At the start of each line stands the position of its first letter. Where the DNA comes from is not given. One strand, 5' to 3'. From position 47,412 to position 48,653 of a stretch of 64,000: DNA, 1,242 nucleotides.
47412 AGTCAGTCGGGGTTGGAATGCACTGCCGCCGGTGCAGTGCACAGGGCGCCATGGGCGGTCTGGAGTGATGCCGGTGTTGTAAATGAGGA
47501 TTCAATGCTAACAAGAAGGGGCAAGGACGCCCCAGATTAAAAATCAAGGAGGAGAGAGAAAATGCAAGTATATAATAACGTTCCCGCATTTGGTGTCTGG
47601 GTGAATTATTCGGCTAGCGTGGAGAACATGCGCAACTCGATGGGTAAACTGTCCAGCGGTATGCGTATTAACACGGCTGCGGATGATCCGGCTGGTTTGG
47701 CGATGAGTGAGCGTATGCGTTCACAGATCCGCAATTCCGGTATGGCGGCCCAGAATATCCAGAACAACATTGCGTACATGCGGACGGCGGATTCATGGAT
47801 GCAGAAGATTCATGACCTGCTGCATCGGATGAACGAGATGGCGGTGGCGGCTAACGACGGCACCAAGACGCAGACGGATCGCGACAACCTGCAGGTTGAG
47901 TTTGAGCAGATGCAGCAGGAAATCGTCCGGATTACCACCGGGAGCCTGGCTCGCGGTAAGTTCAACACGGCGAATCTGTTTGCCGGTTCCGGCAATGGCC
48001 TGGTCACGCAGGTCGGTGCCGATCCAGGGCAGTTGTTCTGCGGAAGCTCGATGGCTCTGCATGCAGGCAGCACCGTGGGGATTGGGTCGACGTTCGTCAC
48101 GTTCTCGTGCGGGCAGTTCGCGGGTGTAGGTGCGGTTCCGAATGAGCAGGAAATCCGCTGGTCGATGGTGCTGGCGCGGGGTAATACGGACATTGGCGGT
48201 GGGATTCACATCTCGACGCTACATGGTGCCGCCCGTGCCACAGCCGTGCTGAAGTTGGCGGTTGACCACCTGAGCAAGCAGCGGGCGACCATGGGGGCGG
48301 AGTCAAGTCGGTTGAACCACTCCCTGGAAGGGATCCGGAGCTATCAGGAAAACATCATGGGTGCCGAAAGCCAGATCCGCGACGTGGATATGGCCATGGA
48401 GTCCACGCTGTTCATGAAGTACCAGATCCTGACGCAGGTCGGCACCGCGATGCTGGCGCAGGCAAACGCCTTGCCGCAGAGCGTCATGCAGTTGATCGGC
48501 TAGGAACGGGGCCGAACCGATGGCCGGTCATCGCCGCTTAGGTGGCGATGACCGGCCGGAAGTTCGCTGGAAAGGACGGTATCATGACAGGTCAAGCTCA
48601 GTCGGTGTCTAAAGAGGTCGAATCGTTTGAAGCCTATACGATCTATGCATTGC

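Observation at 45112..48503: Inverted pair of ~85% identical flagellin genes flanking fliW-csrA, each retaining two cysteines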

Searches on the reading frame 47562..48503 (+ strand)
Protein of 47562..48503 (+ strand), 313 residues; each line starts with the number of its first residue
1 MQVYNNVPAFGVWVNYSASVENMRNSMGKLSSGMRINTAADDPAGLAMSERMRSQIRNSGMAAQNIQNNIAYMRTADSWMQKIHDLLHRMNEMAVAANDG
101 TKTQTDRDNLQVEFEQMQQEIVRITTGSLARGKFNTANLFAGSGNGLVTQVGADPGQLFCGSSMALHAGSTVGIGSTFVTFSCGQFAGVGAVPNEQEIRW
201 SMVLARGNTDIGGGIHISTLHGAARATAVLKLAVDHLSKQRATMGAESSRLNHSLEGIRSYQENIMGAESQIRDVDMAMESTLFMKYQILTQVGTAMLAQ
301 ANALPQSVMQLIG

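Call 5: search_protein_families(library=pfam, proteins=[window:47562-48503:+])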
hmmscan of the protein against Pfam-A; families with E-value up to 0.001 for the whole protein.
window:47562-48503:+ (313 aa): 3 families
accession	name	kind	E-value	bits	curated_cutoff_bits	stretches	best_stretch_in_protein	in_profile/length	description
PF00669.25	Flagellin_N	-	1.2e-27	97.2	26.6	1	15-143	13-137/139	Bacterial flagellin N-terminal helical region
PF00700.27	Flagellin_C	-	1e-22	80.7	23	1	232-312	6-86/86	Bacterial flagellin C-terminal helical region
PF12325.13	TMF_TATA_bd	-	0.00026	21.5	29.1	0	228-285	29-86/115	TATA element modulatory factor 1 TATA binding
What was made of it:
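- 47562..48503 (+): flaR, flagellin paralog downstream of csrA (313 aa; Cys160 codon 48039-48041, Cys183 codon 48108-48110). Flagellin_N 97.2 bits and Flagellin_C 80.7 bits (call 5).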

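Call 6: find_homologous_proteins(query=window:47562-48503:+, max_evalue=1e-10)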
Query window:47562-48503:+ (313 aa): 2285 proteins with E <= 1e-10 among 4824 candidates; the best 120 are listed.
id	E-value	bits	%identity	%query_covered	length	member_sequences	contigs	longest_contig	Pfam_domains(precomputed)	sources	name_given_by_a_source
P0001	2.2e-199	679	100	100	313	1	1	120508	PF00700.28,PF00669.26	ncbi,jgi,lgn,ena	-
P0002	1.9e-169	581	86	100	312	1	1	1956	PF00700.28,PF00669.26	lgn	-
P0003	7.6e-165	565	85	100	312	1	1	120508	PF00700.28,PF00669.26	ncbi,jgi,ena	-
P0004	1.6e-159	548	83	100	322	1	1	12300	PF00700.28,PF00669.26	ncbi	-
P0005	1.9e-159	548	82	100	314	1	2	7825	PF00700.28,PF00669.26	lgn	-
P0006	7.4e-157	539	82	100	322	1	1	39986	PF00700.28,PF00669.26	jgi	jgi:flagellin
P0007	2.3e-156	538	82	100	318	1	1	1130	PF00700.28,PF00669.26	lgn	-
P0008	4.1e-156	537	81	100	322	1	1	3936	PF00700.28,PF00669.26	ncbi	-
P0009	1.1e-150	519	78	100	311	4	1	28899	PF00700.28,PF00669.26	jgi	-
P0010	2.2e-150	518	79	100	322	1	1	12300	PF00700.28,PF00669.26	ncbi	-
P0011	4.5e-150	517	78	100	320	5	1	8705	PF00700.28,PF00669.26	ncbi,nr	ncbi:MAG TPA: hypothetical protein DCS43_06925 [Verrucomicrobia bacterium]|nr:hypothetical protein [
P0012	4.1e-148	511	78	100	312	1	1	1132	PF00700.28,PF00669.26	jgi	jgi:flagellin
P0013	2.2e-147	508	79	100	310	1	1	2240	PF00700.28,PF00669.26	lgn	-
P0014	1.2e-145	502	77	100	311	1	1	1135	PF00700.28,PF00669.26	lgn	-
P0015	4.2e-144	497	75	100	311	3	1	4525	PF00700.28,PF00669.26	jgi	-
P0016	4.3e-144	497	76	100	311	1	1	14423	PF00700.28,PF00669.26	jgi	jgi:flagellin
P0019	2.9e-141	488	75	100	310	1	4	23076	PF00700.28,PF00669.26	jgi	jgi:flagellin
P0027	1.6e-135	469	70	100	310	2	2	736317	PF00700.28,PF00669.26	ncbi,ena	-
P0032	5.7e-134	464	72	100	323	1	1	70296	PF00700.28,PF00669.26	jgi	-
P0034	5.3e-133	461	67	100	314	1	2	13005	PF00700.28,PF00669.26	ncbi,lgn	-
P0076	6.2e-127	441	68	100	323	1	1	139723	PF00700.28,PF00669.26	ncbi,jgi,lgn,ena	-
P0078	4.3e-126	438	67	100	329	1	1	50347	PF00700.28,PF00669.26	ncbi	-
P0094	1.4e-121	424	66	100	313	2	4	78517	PF00700.28,PF00669.26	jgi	jgi:flagellin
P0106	1.6e-94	335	55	100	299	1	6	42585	PF00700.28,PF00669.26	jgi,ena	jgi:flagellin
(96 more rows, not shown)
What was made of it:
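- Tried and rejected: Taxonomy rests on source labels of homologues: Kiritimatiellia, Lentisphaerae, Verrucomicrobia (call 6).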

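Call 10: find_encoding_contigs(protein=P0001, flank=10000, max_places=4)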
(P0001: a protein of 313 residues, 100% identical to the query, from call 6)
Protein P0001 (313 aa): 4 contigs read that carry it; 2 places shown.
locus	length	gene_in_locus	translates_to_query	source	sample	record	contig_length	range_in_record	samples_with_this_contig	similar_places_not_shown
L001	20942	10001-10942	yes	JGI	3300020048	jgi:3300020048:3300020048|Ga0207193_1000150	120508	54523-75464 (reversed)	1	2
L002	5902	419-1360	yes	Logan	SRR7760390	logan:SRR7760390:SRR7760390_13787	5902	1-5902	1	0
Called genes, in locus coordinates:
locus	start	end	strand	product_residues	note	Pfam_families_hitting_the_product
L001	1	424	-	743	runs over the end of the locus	-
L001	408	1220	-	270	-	PF00072:Response_reg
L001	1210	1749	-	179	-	PF10186:ATG14 (faint), PF01476:LysM (faint)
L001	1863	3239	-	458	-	PF00072:Response_reg, PF00158:Sigma54_activat, PF14532:Sigma54_activ_2, PF00004:AAA (weak), PF07724:AAA_2 (weak), PF07728:AAA_5 (weak), PF25601:AAA_lid_14, PF02954:HTH_8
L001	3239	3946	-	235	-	PF13581:HATPase_c_2, PF02518:HATPase_c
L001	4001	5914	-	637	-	PF13522:GATase_6, PF13537:GATase_7, PF00733:Asn_synthase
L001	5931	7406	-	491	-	PF02465:FliD_N, PF07195:FliD_C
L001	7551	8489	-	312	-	PF00669:Flagellin_N, PF00700:Flagellin_C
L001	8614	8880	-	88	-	-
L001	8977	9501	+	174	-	PF02623:FliW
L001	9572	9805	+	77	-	PF02599:CsrA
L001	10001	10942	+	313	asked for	PF00669:Flagellin_N, PF00700:Flagellin_C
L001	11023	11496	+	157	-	-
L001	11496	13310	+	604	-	PF01973:MptE-like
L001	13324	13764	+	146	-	PF02561:FliS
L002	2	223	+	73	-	?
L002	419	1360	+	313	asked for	PF00669:Flagellin_N, PF00700:Flagellin_C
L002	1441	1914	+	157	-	-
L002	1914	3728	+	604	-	PF01973:MptE-like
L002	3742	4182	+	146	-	PF02561:FliS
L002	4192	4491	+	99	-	-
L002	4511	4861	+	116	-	-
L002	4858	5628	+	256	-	-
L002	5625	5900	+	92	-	?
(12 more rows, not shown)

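Call 13: find_related_loci(query=A2, collection=genome_contigs, flank=6000)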
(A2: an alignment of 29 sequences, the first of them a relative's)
Query A2 (313 aa) in genome_contigs; peptide patterns used: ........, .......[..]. (x = any residue, [..] = any of these).
600 stretches matched a pattern (row limit reached: there are more); 587 encode a relative of the query (tblastn E <= 1e-3); the best 80 are kept; 80 distinct loci.
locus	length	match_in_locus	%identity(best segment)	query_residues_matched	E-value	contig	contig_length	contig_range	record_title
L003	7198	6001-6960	51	1-313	9e-101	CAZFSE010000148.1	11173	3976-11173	MAG TPA_asm: uncultured Verrucomicrobiota bacterium isolate binchicken_co269_230 genome assembly, contig: NODE_5876_leng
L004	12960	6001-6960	50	1-313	9e-99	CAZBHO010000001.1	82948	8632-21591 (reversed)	MAG TPA_asm: uncultured Verrucomicrobiota bacterium isolate binchicken_co135_28 genome assembly, contig: NODE_671_length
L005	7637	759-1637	53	1-312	5e-90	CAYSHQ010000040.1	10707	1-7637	MAG TPA_asm: uncultured Lentisphaerales bacterium isolate SRP272421_co4_402 genome assembly, contig: NODE_18985_length_1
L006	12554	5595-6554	49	1-313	5e-97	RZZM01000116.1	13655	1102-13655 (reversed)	MAG: Spartobacteria bacterium isolate INTA.AUR.068 contig-100_2030, whole genome shotgun sequence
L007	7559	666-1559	39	1-313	9e-54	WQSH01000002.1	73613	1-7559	MAG: Oscillospiraceae bacterium isolate Co191P1bin82 JGI24694J35173_10000099, whole genome shotgun sequence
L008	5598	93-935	37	1-313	9e-54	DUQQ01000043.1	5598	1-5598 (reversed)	MAG TPA_asm: Hydrogenispora sp. isolate AS08sgBPME_416 171882_AS08, whole genome shotgun sequence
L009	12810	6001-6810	38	1-313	3e-53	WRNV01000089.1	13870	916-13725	MAG: Oscillospiraceae bacterium isolate Th196P4bin59 JGI24702J35022_10001642, whole genome shotgun sequence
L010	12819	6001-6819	37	1-312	2e-53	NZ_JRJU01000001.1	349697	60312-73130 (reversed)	Halalkalibacter okhensis strain Kh10-101 contig01, whole genome shotgun sequence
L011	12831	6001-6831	37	1-312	2e-53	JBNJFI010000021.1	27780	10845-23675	MAG: Fusobacteriota bacterium isolate Y22_7dBSd1.bin.106 NODE_669_length_27780_cov_60.181063, whole genome shotgun seque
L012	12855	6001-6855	36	1-313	2e-52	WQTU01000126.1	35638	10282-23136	MAG: Spirochaetes bacterium isolate Cu122P1bin9 JGI20163J26743_11538523, whole genome shotgun sequence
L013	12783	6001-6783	38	26-313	4e-52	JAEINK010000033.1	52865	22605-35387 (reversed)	MAG: Spirochaetales bacterium isolate MAG2 NODE_574_length_52865_cov_22.142779, whole genome shotgun sequence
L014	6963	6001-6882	38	3-312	1e-51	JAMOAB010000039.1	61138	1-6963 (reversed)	MAG: Bacillota bacterium isolate Bin_63 Bin_63_scaffold_496, whole genome shotgun sequence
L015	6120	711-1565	37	1-312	1e-51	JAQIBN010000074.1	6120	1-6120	MAG: Spirochaetia bacterium isolate GH26 k119_110158, whole genome shotgun sequence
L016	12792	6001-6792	38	22-313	1e-54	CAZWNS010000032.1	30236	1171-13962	MAG TPA_asm: uncultured Spirochaetaceae bacterium isolate SRP252850_co1_384 genome assembly, contig: NODE_2562_length_30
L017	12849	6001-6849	36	1-312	5e-51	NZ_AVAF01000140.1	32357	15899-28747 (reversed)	MAG: Thermoanaerobacter sp. A7A NODE_4476.14_length_32357_cov_150.609436, whole genome shotgun sequence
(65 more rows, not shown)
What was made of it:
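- Tried and rejected: Genome-collection scan with the flagellin alignment (call 13).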

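Call 14: find_encoding_contigs(protein=P0004, flank=6000, max_places=1)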
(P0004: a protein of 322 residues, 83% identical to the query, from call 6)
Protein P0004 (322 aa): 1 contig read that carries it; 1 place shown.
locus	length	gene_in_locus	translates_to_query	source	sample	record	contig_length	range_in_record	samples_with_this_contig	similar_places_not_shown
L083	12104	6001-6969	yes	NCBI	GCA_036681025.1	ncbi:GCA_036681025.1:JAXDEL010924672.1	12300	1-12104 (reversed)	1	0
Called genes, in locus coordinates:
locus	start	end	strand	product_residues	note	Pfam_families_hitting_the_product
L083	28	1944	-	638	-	PF13522:GATase_6, PF13537:GATase_7, PF00733:Asn_synthase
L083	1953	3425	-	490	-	PF02465:FliD_N, PF07195:FliD_C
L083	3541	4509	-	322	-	PF00669:Flagellin_N, PF00700:Flagellin_C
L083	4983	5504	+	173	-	PF02623:FliW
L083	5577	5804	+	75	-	PF02599:CsrA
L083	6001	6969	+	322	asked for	PF00669:Flagellin_N, PF00700:Flagellin_C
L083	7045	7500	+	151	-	-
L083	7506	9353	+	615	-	PF01973:MptE-like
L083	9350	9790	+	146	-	PF02561:FliS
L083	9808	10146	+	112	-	-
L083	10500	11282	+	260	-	-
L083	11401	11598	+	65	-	-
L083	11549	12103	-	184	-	?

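Call 15: find_encoding_contigs(protein=P0006, flank=6000, max_places=1)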
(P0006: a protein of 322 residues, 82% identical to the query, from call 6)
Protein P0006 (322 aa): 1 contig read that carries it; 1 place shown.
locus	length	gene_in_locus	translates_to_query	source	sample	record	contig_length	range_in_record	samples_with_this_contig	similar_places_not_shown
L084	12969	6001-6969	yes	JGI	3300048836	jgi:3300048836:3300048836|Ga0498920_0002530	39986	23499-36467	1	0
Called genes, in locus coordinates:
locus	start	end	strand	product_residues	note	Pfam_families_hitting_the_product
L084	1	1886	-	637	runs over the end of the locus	PF13522:GATase_6, PF13537:GATase_7, PF00733:Asn_synthase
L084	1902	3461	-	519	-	PF02465:FliD_N, PF07195:FliD_C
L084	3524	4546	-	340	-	PF00669:Flagellin_N, PF00700:Flagellin_C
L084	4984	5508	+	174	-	PF02623:FliW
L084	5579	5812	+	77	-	PF02599:CsrA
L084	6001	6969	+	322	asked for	PF00669:Flagellin_N, PF00700:Flagellin_C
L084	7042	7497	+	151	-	-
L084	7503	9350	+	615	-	PF01973:MptE-like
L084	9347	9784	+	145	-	PF02561:FliS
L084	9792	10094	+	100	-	-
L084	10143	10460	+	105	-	-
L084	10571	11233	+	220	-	-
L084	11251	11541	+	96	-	-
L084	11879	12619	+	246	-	PF22692:LlgE_F_G_D1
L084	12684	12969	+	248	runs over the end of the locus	PF00460:Flg_bb_rod, PF22692:LlgE_F_G_D1, PF06429:Flg_bbr_C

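Call 16: find_encoding_contigs(protein=P0027, flank=6000, max_places=1)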
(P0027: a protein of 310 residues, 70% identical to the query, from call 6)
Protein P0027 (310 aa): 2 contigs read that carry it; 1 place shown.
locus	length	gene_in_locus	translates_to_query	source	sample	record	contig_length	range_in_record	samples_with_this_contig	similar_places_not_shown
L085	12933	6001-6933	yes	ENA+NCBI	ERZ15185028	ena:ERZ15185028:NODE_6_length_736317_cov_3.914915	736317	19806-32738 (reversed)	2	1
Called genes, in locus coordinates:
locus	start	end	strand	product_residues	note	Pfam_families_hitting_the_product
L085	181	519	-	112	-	-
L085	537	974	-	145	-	PF02561:FliS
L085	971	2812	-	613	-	PF01973:MptE-like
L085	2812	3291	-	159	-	-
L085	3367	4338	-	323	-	PF00669:Flagellin_N, PF00700:Flagellin_C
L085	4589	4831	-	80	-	PF02599:CsrA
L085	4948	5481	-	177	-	PF02623:FliW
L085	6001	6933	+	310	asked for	PF00669:Flagellin_N, PF00700:Flagellin_C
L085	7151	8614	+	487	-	PF02465:FliD_N, PF07195:FliD_C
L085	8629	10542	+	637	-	PF13522:GATase_6, PF13537:GATase_7, PF00733:Asn_synthase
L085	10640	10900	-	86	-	-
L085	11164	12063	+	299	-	PF00480:ROK, PF01869:BcrAD_BadFG (faint), PF02685:Glucokinase (weak)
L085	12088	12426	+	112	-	PF04993:TfoX_N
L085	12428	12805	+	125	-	-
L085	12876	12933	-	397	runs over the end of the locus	PF00438:S-AdoMet_synt_N, PF02772:S-AdoMet_synt_M, PF02773:S-AdoMet_synt_C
